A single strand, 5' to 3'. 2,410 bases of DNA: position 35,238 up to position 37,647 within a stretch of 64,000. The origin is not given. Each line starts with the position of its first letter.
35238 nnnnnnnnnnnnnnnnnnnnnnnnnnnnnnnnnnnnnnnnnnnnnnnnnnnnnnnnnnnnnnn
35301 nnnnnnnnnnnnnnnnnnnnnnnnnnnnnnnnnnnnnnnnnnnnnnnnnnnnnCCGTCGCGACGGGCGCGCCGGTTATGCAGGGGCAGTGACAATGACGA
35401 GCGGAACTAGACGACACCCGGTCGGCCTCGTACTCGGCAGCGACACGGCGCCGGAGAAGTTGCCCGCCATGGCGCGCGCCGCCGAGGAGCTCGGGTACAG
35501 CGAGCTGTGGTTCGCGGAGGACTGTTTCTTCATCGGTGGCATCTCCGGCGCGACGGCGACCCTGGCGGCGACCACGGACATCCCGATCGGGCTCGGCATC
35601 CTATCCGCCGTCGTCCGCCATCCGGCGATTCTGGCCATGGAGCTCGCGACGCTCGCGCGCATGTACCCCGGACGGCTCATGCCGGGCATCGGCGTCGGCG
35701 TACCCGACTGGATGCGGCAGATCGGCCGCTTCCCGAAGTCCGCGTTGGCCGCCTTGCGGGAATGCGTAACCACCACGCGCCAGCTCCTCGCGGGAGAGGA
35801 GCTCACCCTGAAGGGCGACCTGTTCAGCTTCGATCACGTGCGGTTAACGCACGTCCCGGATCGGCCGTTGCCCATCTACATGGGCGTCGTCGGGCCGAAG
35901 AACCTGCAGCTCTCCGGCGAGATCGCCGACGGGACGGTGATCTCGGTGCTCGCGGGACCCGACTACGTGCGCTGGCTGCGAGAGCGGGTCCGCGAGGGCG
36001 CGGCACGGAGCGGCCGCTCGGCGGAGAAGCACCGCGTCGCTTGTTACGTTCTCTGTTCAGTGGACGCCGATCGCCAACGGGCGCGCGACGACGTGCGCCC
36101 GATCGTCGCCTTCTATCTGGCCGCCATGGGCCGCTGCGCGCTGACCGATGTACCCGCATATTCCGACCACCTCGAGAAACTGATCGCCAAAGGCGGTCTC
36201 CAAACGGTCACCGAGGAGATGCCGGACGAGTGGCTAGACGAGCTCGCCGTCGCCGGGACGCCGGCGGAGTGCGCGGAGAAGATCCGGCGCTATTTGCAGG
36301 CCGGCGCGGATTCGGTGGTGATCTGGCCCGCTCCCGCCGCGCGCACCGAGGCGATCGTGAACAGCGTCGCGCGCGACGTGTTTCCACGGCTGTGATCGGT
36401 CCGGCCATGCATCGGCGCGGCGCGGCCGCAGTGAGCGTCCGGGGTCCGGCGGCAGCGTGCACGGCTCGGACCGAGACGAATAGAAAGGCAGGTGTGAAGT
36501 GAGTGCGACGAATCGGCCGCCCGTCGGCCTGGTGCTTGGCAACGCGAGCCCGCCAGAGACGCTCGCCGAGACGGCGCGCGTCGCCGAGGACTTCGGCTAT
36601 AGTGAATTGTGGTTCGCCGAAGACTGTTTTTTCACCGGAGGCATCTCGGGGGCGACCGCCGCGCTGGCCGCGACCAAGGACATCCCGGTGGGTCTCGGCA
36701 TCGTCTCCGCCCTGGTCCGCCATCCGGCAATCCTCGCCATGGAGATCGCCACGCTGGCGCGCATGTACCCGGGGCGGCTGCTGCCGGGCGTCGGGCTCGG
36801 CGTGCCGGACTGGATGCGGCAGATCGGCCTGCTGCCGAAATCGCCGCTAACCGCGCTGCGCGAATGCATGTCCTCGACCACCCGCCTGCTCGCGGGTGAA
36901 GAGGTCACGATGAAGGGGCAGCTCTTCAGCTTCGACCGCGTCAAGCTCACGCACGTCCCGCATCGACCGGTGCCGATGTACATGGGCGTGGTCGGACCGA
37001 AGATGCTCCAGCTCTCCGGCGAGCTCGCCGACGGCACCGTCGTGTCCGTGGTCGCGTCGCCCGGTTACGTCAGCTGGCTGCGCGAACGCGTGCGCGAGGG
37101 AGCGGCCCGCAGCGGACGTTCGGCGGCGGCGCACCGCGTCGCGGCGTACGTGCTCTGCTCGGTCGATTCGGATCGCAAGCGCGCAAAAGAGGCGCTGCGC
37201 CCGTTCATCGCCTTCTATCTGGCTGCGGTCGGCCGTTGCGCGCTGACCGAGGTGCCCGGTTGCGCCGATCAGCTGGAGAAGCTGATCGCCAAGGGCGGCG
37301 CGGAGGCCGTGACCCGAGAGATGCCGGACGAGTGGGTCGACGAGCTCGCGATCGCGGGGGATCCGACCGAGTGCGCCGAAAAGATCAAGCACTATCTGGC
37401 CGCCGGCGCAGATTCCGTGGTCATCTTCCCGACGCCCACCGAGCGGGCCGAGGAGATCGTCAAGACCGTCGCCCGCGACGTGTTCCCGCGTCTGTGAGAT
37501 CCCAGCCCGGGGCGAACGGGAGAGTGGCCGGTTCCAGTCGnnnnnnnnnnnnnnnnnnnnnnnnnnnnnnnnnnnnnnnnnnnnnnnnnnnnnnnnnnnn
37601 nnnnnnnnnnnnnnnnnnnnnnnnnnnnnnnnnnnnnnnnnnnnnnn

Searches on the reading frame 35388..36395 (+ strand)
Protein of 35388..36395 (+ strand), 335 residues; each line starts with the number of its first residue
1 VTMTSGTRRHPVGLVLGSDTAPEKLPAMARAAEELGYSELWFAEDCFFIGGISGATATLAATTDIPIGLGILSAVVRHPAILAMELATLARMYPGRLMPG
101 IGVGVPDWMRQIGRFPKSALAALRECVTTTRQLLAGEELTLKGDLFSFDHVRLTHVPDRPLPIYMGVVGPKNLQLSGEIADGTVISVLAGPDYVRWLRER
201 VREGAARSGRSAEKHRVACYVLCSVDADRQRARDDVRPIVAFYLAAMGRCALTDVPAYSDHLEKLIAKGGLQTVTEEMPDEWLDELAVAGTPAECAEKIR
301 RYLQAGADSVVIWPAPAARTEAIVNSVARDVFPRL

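Call 19: search_protein_families(library=pfam, proteins=[window:35388-36395:+], max_evalue=0.0001)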
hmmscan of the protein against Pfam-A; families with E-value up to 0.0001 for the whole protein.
window:35388-36395:+ (335 aa): 1 family
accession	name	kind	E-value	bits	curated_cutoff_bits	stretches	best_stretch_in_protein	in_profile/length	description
PF00296.26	Bac_luciferase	-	1e-56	193.1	27.9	1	20-308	20-313/314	Luciferase-like monooxygenase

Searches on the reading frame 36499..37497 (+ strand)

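Call 19: search_protein_families(library=pfam, proteins=[window:36499-37497:+], max_evalue=0.0001)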
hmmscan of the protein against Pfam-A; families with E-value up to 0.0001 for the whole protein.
window:36499-37497:+ (332 aa): 1 family
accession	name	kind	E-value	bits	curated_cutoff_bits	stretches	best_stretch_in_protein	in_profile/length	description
PF00296.26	Bac_luciferase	-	4.6e-56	190.9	27.9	1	15-305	19-313/314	Luciferase-like monooxygenase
